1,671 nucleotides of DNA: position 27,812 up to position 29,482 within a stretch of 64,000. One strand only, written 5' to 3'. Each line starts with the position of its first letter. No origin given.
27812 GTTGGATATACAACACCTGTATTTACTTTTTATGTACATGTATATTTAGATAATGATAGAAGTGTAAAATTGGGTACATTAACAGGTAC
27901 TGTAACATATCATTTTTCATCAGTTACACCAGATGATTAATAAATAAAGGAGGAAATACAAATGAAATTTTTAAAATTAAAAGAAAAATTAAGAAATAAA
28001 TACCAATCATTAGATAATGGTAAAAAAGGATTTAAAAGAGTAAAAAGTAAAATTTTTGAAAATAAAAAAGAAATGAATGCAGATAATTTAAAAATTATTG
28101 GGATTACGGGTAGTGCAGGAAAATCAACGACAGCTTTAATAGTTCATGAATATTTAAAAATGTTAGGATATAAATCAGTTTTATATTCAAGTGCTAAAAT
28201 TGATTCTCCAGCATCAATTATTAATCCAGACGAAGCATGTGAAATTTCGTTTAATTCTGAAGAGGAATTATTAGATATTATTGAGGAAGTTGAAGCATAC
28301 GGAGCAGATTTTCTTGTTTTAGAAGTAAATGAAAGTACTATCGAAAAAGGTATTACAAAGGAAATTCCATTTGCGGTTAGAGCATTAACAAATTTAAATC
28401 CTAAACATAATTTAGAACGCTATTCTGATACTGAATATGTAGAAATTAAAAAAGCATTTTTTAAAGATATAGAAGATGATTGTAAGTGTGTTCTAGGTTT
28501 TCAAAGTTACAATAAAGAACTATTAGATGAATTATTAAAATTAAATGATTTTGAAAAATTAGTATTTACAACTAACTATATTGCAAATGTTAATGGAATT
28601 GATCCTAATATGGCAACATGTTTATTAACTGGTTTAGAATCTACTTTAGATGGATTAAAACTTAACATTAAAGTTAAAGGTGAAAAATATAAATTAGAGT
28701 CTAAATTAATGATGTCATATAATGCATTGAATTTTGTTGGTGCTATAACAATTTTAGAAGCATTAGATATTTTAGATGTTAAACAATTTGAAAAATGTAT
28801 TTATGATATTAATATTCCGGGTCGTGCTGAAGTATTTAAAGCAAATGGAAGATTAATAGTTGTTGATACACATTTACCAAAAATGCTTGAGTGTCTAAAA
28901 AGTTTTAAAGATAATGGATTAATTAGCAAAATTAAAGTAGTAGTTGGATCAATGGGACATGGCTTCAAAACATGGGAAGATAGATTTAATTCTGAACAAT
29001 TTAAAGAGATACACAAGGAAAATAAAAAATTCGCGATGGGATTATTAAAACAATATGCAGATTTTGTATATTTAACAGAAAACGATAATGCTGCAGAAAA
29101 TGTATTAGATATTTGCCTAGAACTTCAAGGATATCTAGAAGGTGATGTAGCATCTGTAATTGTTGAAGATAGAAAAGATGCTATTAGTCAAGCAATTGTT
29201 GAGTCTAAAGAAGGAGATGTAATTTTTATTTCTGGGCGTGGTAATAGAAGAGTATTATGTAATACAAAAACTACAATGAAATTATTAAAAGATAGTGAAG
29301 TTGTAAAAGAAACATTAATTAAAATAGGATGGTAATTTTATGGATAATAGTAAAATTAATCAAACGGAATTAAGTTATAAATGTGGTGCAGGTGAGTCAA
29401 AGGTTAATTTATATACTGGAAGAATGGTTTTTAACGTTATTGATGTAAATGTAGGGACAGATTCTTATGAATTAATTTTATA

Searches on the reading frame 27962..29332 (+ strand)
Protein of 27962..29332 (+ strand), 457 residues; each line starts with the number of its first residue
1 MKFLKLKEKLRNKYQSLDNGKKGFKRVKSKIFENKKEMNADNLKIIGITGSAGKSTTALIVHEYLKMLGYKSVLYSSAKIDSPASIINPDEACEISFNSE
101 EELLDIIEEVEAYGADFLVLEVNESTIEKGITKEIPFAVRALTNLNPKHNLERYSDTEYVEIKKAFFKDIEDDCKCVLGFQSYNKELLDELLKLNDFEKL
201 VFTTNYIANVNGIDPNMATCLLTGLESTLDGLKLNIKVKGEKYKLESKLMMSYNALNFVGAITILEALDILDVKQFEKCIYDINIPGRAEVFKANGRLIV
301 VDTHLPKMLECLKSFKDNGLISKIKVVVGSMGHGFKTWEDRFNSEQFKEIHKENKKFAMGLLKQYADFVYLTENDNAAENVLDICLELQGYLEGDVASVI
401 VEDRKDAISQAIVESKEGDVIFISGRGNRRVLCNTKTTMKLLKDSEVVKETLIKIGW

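Call 3: search_protein_families(library=pfam, proteins=[window:27962-29332:+], max_evalue=0.01)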
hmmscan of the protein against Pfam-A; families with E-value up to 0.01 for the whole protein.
window:27962-29332:+ (457 aa): 2 families
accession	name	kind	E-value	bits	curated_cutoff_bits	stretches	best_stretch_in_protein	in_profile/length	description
PF08245.18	Mur_ligase_M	-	3.1e-17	63.6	24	1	48-264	1-199/200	Mur ligase middle domain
PF02875.26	Mur_ligase_C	-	9.3e-09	36.6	28.4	1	287-427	1-127/127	Mur ligase, glutamate ligase domain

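Call 4: search_protein_families(library=ncbifam, proteins=[window:27962-29332:+], max_evalue=0.01)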
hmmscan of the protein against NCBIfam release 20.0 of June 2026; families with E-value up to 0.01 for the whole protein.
window:27962-29332:+ (457 aa): 22 families
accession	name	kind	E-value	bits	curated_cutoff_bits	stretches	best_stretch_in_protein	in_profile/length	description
TIGR01085.1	murE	subfamily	2.7e-37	128.8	257.3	1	39-452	81-471/472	UDP-N-acetylmuramyl-tripeptide synthetase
NF001126.0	PRK00139.1-4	equivalog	3.7e-36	124.7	373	1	30-452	91-482/486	UDP-N-acetylmuramoyl-L-alanyl-D-glutamate--2,6-diaminopimelate ligase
NF008896.0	PRK11929.1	equivalog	6.6e-28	97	1023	1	23-431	92-478/965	bifunctional UDP-N-acetylmuramoyl-L-alanyl-D-glutamate--2,6-diaminopimelate ligase MurE/UDP-N-acetylmuramoyl-tripeptide--D-alanyl-D-alanine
NF001124.0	PRK00139.1-2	equivalog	1.1e-27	96.9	476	1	21-451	93-491/500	UDP-N-acetylmuramoyl-L-alanyl-D-glutamate--2,6-diaminopimelate ligase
NF001123.0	PRK00139.1-1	equivalog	3.5e-23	82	586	1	29-430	93-468/493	UDP-N-acetylmuramoyl-L-alanyl-D-glutamate--2,6-diaminopimelate ligase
NF001129.0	PRK00139.2-3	equivalog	2.5e-20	72.5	762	1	38-450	113-513/517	UDP-N-acetylmuramoyl-L-alanyl-D-glutamate--2,6-diaminopimelate ligase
NF001130.0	PRK00139.2-4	equivalog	1.5e-16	60.2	715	1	245-428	317-487/516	UDP-N-acetylmuramoyl-L-alanyl-D-glutamate--2,6-diaminopimelate ligase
NF010628.0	PRK14022.1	equivalog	3.5e-15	55.7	536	1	26-428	94-457/483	UDP-N-acetylmuramoyl-L-alanyl-D-glutamate--L-lysine ligase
NF001127.0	PRK00139.2-1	equivalog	3.7e-15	55.6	997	1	39-428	105-487/520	UDP-N-acetylmuramoyl-L-alanyl-D-glutamate--2,6-diaminopimelate ligase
NF053646.1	pMurD1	equivalog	6.5e-11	41.5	610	1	42-427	108-442/465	pseudomurein biosynthesis peptide ligase pMurD1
TIGR01087.1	murD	equivalog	1e-06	28.1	211.95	1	41-74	102-135/441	UDP-N-acetylmuramoyl-L-alanine--D-glutamate ligase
NF053645.1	pMurC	equivalog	1.7e-06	27.1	560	0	30-73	87-132/492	pseudomurein biosynthesis peptide ligase pMurC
TIGR01082.1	murC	equivalog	4.4e-06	26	335.1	1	114-429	148-441/449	UDP-N-acetylmuramate--L-alanine ligase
TIGR01143.1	murF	subfamily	1e-05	24.7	288.6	0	41-67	72-98/418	UDP-N-acetylmuramoyl-tripeptide--D-alanyl-D-alanine ligase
NF053647.1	pMurD2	equivalog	1.9e-05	23.8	550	1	39-73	95-129/405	pseudomurein biosynthesis peptide ligase pMurD2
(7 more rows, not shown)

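Call 37: search_solved_structures(query=window:27962-29332:+, max_evalue=0.001)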
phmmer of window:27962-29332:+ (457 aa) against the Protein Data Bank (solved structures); distinct sequences matched with E-value up to 0.001: 10.
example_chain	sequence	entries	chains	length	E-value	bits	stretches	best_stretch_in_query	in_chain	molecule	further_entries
7b6o_A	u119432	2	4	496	1.2e-16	63.9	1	40-429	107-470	UDP-N-acetylmuramoyl-L-alanyl-D-glutamate-2,6-diaminopimelate ligase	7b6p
7b53_A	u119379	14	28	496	6.4e-16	61.6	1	40-429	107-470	UDP-N-acetylmuramoyl-L-alanyl-D-glutamate--2,6-diaminopimelate ligase | UDP-N-acetylmuramoyl-L-alanyl-D-glutamate-2,6-diaminopimelate ligase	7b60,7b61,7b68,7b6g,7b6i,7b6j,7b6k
1e8c_A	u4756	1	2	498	6.5e-16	61.5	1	40-429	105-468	UDP-N-ACETYLMURAMOYLALANYL-D-GLUTAMATE--2,6-DIAMINOPIMELATE LIGASE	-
2wtz_A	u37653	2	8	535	2.5e-14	56.3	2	247-429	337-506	UDP-N-ACETYLMURAMOYL-L-ALANYL-D-GLUTAMATE--2,6-DIAMINOPIMELATE LIGASE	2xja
4bub_A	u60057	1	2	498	1.1e-12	50.9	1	43-451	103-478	UDP-N-ACETYLMURAMOYL-L-ALANYL-D-GLUTAMATE--LD-LYSINE LIGASE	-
8g6p_A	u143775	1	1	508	1.3e-09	40.7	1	39-166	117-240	UDP-N-acetylmuramoyl-L-alanyl-D-glutamate--2,6-diaminopimelate ligase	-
7d27_A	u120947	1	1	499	2.9e-09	39.6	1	42-318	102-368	UDP-N-acetylmuramoyl-L-alanyl-D-glutamate--2,6-diaminopimelate ligase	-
8qma_O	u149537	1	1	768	2.1e-05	26.9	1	40-169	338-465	PAP11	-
8r5o_Q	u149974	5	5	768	2.1e-05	26.9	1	40-169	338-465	PAP11 | PAP11, MurE-like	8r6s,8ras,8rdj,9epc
8w9z_N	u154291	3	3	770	0.00065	22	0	42-172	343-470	UDP-N-acetylmuramoyl-L-alanyl-D-glutamate--2, 6-diaminopimelate ligase-like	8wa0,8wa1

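Call 48: search_solved_structures(query=window:27962-29332:+, max_evalue=1e-15, show_alignments=1)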
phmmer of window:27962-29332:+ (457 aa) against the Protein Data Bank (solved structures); distinct sequences matched with E-value up to 1e-15: 3.
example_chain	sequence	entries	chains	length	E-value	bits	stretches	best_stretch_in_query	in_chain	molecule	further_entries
7b6o_A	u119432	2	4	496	1.2e-16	63.9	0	40-429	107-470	UDP-N-acetylmuramoyl-L-alanyl-D-glutamate-2,6-diaminopimelate ligase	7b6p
7b53_A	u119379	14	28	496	6.4e-16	61.6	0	40-429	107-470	UDP-N-acetylmuramoyl-L-alanyl-D-glutamate--2,6-diaminopimelate ligase | UDP-N-acetylmuramoyl-L-alanyl-D-glutamate-2,6-diaminopimelate ligase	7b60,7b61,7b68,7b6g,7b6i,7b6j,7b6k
1e8c_A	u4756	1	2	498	6.5e-16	61.5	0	40-429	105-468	UDP-N-ACETYLMURAMOYLALANYL-D-GLUTAMATE--2,6-DIAMINOPIMELATE LIGASE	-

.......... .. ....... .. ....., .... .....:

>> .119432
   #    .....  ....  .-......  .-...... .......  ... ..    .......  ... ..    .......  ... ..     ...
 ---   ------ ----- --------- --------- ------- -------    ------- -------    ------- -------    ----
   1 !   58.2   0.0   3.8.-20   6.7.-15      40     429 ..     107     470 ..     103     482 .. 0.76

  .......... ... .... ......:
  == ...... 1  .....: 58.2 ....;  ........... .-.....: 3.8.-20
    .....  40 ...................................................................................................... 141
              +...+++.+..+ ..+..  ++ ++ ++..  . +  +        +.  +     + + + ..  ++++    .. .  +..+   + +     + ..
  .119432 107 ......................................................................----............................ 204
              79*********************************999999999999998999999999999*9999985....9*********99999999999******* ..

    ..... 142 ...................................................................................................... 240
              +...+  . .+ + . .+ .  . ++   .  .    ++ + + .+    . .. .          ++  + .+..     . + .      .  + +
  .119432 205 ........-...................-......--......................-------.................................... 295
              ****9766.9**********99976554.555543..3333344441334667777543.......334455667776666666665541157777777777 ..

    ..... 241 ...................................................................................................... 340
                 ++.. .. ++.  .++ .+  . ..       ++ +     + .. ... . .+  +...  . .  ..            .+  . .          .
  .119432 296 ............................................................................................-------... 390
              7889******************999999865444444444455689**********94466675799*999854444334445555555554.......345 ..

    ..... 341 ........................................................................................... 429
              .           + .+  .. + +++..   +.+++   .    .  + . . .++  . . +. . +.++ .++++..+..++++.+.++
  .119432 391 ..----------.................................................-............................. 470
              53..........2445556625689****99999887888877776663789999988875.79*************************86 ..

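Call 55: find_homologous_proteins(query=window:27962-29332:+, max_evalue=1e-20)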
Query window:27962-29332:+ (457 aa): 416 proteins with E <= 1e-20 among 8000 candidates; the best 120 are listed.
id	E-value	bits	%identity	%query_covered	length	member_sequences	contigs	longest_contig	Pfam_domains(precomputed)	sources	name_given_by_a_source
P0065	4.3e-279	944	94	100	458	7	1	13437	PF02875.27,PF08245.19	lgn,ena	-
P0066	1.4e-263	892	88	97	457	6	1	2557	PF02875.27,PF08245.19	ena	-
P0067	2.7e-262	888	88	97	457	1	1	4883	PF02875.27,PF08245.19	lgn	-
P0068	2.2e-243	826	84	100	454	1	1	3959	PF02875.27,PF08245.19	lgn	-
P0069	7.2e-240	814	83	100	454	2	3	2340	PF02875.27,PF08245.19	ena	-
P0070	1.9e-222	757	77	99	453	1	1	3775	PF02875.27,PF08245.19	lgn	-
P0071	1.4e-201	688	67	100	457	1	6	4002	PF02875.27,PF08245.19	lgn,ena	-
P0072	1.0e-189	649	65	100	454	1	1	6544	PF02875.27,PF08245.19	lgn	-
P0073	3.8e-189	647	65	100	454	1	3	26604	PF02875.27,PF08245.19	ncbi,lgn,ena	-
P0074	6.8e-189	646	65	100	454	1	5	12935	PF02875.27,PF08245.19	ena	-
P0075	7.1e-189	646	65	100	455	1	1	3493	PF02875.27,PF08245.19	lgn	-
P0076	1.8e-188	645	65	100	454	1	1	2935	PF02875.27,PF08245.19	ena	-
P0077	4.4e-188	644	64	100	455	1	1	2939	PF02875.27,PF08245.19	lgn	-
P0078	1.6e-182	625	68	91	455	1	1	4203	PF02875.27,PF08245.19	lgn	-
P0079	8.5e-176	603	61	99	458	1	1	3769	PF02875.27,PF08245.19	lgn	-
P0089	8.6e-171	587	61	95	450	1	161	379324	PF02875.27,PF08245.19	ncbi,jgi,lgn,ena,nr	ncbi:MAG TPA: hypothetical protein DCR62_01370 [Acholeplasmatales bacterium]|jgi:UDP-N-acetylmuramyl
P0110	9.6e-169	580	61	93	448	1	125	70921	PF02875.27,PF08245.19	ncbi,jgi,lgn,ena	ncbi:MAG: Mur ligase family protein [Bacilli bacterium]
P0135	3.2e-165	568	56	100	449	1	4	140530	PF02875.27,PF08245.19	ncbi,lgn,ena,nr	ncbi:MAG: hypothetical protein J6K18_00080 [Bacilli bacterium]|nr:hypothetical protein [Bacilli bact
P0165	3.3e-162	558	58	100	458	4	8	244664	PF02875.27,PF08245.19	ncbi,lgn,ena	-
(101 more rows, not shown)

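Call 56: find_encoding_contigs(protein=P0089, flank=9000, max_places=3)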
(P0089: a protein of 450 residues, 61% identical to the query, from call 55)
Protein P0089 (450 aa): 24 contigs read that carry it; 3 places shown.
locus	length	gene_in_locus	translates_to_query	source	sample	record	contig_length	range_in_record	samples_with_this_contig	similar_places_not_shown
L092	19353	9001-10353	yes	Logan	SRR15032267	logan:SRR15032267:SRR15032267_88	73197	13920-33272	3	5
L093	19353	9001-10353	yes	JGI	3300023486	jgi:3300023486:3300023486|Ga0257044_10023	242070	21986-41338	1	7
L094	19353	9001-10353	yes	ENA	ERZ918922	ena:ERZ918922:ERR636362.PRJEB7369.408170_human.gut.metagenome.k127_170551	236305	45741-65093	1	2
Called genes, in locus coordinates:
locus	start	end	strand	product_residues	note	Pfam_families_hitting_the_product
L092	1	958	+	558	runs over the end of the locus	PF00037:Fer4 (faint), PF12838:Fer4_7 (weak), PF13237:Fer4_10 (weak), PF14697:Fer4_21 (weak), PF02906:Fe_hyd_lg_C, PF04060:FeS, PF00989:PAS (weak), PF13188:PAS_8 (weak)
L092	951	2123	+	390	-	PF07228:SpoIIE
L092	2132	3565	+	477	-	PF12838:Fer4_7, PF14697:Fer4_21 (weak), PF00037:Fer4, PF12837:Fer4_6 (weak), PF13237:Fer4_10 (weak), PF13484:Fer4_16 (weak), PF12838:Fer4_7 (weak), PF02906:Fe_hyd_lg_C, +5 more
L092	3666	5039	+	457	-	PF01554:MatE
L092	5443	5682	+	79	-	PF13408:Zn_ribbon_recom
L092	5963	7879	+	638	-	-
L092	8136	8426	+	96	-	PF16079:Phage_holin_5_2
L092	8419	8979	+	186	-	-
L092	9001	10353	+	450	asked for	PF08245:Mur_ligase_M, PF02875:Mur_ligase_C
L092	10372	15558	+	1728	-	PF05593:RHS_repeat (faint), PF07591:PT-HINT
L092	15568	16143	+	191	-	-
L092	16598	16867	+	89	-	-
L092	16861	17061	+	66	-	-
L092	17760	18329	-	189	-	PF02417:Chromate_transp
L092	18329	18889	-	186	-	PF02417:Chromate_transp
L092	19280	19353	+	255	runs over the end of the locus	PF02001:DUF134, PF08281:Sigma70_r4_2 (weak), PF02579:Nitro_FeMo-Co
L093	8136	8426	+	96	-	PF16079:Phage_holin_5_2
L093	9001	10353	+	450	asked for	PF08245:Mur_ligase_M, PF02875:Mur_ligase_C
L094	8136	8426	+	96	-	PF16079:Phage_holin_5_2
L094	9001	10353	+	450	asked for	PF08245:Mur_ligase_M, PF02875:Mur_ligase_C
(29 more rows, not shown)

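Call 57: find_encoding_contigs(protein=P0110, flank=9000, max_places=3)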
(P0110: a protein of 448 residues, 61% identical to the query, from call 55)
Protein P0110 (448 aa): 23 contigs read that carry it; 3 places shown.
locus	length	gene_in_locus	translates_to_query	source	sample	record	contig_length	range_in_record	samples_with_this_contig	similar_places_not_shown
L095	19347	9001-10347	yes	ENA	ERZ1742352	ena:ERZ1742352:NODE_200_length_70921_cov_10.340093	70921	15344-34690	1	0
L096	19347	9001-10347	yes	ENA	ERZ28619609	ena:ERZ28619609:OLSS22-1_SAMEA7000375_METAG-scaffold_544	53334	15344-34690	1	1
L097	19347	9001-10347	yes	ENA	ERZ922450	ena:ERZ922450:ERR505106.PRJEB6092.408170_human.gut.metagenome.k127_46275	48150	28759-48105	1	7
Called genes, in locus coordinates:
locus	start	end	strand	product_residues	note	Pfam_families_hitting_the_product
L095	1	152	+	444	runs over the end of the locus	-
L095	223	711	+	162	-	PF12685:SpoIIIAH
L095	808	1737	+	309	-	PF00849:PseudoU_synth_2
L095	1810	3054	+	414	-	PF09479:Flg_new, PF04231:Endonuclease_1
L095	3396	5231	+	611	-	PF20578:aBig_2 (faint), PF13529:Peptidase_C39_2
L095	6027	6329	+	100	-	-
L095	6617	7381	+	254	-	-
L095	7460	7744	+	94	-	-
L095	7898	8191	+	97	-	PF16079:Phage_holin_5_2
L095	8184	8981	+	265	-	PF20578:aBig_2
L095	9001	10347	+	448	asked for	PF08245:Mur_ligase_M, PF02875:Mur_ligase_C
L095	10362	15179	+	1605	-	PF05593:RHS_repeat (faint)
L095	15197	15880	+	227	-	-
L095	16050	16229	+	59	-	-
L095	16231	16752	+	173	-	-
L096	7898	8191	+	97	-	PF16079:Phage_holin_5_2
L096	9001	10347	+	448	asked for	PF08245:Mur_ligase_M, PF02875:Mur_ligase_C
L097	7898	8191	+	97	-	PF16079:Phage_holin_5_2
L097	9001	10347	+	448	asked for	PF08245:Mur_ligase_M, PF02875:Mur_ligase_C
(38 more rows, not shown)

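Call 58: find_encoding_contigs(protein=P0165, flank=9000, max_places=2)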
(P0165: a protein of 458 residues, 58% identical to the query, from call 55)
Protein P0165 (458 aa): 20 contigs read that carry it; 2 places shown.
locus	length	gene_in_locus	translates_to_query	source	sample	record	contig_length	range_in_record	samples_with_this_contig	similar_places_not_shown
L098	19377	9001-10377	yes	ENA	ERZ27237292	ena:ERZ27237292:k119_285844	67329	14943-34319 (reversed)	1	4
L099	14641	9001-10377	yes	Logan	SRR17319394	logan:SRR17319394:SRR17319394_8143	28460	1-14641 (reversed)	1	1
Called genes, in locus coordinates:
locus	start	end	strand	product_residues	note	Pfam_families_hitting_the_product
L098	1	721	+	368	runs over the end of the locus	PF02350:Epimerase_2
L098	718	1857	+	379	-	-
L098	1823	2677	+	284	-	PF00535:Glycos_transf_2, PF10111:Glyco_tranf_2_2, PF13641:Glyco_tranf_2_3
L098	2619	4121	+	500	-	PF01943:Polysacc_synt, PF13440:Polysacc_synt_3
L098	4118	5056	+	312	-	PF04018:VCA0040-like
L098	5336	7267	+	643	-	-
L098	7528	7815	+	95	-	-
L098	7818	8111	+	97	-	PF16079:Phage_holin_5_2 (weak)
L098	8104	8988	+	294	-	PF20578:aBig_2 (weak)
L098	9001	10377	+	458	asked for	PF08245:Mur_ligase_M, PF02875:Mur_ligase_C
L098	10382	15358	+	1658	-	-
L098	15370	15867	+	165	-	-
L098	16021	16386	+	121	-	-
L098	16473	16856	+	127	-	-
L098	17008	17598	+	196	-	-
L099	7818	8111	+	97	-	PF16079:Phage_holin_5_2 (weak)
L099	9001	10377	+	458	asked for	PF08245:Mur_ligase_M, PF02875:Mur_ligase_C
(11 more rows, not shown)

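Call 64: find_related_loci(query=A4, collection=metagenome_contigs, flank=10000)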
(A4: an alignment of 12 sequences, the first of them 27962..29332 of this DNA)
Query A4 (457 aa) in metagenome_contigs; peptide patterns used: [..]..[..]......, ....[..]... (x = any residue, [..] = any of these).
600 stretches matched a pattern (row limit reached: there are more); 151 encode a relative of the query (tblastn E <= 1e-3); the best 80 are kept; 80 distinct loci.
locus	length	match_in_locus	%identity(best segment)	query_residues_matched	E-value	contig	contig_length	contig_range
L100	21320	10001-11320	34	1-456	3e-70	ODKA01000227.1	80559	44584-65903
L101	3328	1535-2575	25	43-428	7e-21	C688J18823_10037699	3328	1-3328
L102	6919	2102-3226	25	19-427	1e-18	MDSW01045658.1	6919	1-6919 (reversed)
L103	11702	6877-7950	26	40-428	8e-16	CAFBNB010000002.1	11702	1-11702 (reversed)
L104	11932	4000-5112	27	27-431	1e-15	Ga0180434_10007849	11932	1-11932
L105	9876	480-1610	22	19-430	4e-15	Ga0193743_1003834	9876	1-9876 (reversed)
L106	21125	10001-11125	25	43-452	7e-15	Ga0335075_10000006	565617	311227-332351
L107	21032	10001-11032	24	40-428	7e-15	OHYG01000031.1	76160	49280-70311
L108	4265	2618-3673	23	41-428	9e-15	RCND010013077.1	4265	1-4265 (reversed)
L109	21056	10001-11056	26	42-428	1e-14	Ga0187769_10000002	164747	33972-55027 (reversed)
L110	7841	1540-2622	22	40-428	9e-15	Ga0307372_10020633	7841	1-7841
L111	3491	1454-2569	24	42-428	1e-14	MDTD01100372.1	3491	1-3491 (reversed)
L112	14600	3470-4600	21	16-428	2e-14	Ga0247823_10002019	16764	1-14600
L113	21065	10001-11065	25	43-428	5e-14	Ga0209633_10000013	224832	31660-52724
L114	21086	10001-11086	24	42-428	5e-14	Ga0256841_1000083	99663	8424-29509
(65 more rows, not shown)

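Call 68: search_protein_families(library=phrogs, proteins=[window:27962-29332:+], max_evalue=0.001)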
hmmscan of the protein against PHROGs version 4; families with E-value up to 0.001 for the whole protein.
window:27962-29332:+ (457 aa): 1 family
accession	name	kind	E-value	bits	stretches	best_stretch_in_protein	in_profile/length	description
phrog_16655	-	unknown function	3.8e-06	26.9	0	36-82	42-88/450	-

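Call 86: find_related_loci(query=A4, collection=viral_contigs, flank=10000)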
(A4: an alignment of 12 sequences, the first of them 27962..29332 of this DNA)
Query A4 (457 aa) in viral_contigs; peptide patterns used: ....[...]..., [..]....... (x = any residue, [..] = any of these).
28 stretches matched a pattern, but none encodes a relative of the query by tblastn (E <= 1e-3).

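Call 88: search_protein_families(library=padloc, proteins=[window:27962-29332:+], max_evalue=0.001)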
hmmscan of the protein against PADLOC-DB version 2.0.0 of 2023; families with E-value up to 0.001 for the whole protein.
window:27962-29332:+ (457 aa): 0 families

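Call 89: search_protein_families(library=ncbifam, proteins=[L100:11319-16721:+], max_evalue=0.001)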
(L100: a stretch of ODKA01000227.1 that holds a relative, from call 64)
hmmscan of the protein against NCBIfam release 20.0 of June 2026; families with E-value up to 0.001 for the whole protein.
L100:11319-16721:+ (1801 aa): 2 families
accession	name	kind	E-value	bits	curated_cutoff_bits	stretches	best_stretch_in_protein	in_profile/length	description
TIGR03696.1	Rhs_assc_core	domain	5.4e-20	71.7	32.5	1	1513-1605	1-76/76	RHS repeat-associated core domain-containing protein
TIGR01643.1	YD_repeat_2x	repeat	1.5e-12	47.5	15.8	0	973-998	1-26/42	YD repeat-containing protein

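Call 92: find_encoding_contigs(protein=P0135, flank=8000, max_places=2)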
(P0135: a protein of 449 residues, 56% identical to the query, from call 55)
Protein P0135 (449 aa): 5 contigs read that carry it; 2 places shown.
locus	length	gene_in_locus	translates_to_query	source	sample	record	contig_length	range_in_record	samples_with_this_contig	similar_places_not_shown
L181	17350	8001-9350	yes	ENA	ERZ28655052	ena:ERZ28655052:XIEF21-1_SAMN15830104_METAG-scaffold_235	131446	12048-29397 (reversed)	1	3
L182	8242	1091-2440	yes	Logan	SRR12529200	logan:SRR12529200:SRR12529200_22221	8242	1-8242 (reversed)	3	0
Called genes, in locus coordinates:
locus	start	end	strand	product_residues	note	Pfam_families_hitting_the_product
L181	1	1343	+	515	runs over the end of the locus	PF00580:UvrD-helicase, PF13245:AAA_19, PF13361:UvrD_C (weak), PF00580:UvrD-helicase, PF01443:Viral_helicase1 (weak), PF13538:UvrD_C_2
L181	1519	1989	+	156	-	-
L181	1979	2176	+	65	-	PF13560:HTH_31, PF08279:HTH_11 (weak), PF12844:HTH_19, PF01381:HTH_3, PF13443:HTH_26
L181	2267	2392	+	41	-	-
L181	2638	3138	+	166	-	-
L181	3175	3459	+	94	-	-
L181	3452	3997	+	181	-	-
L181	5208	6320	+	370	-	-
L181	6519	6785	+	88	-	-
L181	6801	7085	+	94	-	-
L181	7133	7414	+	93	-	PF16079:Phage_holin_5_2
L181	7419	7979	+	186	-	-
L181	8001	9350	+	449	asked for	PF08245:Mur_ligase_M, PF02875:Mur_ligase_C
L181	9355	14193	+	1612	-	PF05593:RHS_repeat (faint)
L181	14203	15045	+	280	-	PF14433:SUKH-3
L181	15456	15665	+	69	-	-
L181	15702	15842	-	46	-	-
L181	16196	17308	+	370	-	-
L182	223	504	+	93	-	PF16079:Phage_holin_5_2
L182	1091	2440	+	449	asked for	PF08245:Mur_ligase_M, PF02875:Mur_ligase_C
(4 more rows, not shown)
